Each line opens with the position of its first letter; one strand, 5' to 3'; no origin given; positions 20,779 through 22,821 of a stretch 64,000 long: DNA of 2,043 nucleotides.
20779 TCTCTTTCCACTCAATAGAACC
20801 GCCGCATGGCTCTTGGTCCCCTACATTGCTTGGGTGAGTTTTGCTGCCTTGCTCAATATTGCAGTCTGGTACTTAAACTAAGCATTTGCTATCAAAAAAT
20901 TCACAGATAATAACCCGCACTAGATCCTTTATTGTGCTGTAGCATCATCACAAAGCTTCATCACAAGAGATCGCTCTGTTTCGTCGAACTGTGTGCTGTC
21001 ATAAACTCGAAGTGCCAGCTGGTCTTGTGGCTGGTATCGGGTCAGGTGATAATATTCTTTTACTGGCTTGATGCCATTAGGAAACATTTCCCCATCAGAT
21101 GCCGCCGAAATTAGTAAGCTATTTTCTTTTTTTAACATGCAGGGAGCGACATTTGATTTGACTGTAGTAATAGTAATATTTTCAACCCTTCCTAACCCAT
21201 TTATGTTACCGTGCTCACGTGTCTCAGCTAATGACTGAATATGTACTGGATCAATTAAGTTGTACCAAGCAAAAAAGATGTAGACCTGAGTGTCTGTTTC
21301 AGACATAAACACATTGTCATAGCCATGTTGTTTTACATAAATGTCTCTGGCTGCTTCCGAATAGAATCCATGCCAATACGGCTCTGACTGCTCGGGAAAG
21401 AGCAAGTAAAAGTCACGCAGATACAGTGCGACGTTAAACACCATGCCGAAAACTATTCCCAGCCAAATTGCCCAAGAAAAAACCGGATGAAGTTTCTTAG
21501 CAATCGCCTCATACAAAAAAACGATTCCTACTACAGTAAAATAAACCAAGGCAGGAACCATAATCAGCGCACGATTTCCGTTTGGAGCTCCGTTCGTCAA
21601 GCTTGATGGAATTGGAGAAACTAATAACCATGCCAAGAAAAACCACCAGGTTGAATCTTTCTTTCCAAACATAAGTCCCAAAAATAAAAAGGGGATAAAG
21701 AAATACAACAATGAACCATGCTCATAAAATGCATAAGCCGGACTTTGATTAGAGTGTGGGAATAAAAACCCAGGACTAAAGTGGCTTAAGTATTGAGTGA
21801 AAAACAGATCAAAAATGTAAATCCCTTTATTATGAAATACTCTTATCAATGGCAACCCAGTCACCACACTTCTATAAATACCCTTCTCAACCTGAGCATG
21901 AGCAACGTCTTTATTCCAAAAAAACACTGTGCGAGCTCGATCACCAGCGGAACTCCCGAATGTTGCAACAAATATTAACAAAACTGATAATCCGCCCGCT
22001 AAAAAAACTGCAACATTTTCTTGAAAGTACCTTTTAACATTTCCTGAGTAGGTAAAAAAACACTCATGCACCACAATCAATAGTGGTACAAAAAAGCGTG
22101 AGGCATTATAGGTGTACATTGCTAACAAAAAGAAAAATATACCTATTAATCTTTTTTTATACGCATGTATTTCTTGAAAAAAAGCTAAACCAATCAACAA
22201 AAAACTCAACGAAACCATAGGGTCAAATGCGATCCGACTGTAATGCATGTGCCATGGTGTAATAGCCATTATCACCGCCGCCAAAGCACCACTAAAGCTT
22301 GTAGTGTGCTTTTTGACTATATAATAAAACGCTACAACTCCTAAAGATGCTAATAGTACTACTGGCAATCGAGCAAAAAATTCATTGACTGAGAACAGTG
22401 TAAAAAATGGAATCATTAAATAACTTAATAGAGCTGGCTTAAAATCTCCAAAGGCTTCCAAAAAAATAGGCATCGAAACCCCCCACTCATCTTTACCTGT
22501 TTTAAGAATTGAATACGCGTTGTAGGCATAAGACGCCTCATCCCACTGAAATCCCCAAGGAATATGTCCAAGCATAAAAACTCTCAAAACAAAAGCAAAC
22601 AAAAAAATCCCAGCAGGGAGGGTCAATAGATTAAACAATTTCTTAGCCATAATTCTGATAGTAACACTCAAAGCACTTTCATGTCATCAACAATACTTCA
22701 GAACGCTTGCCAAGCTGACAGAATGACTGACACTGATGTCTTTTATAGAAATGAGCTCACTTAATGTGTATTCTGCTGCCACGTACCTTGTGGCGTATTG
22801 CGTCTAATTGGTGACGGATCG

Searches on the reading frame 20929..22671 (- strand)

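Call 63: search_protein_families(library=pfam, proteins=[window:20929-22671:-], max_evalue=0.001)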
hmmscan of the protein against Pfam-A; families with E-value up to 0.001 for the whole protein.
window:20929-22671:- (580 aa): 1 family
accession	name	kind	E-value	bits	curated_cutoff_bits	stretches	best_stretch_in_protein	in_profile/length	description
PF13231.12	PMT_2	-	1.3e-05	25.9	26.1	1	78-235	2-155/160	Dolichyl-phosphate-mannose-protein mannosyltransferase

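Call 79: search_protein_families(library=ncbifam, proteins=[window:20929-22671:-], max_evalue=0.001)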
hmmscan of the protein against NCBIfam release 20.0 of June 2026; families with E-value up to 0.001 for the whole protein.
window:20929-22671:- (580 aa): 0 families
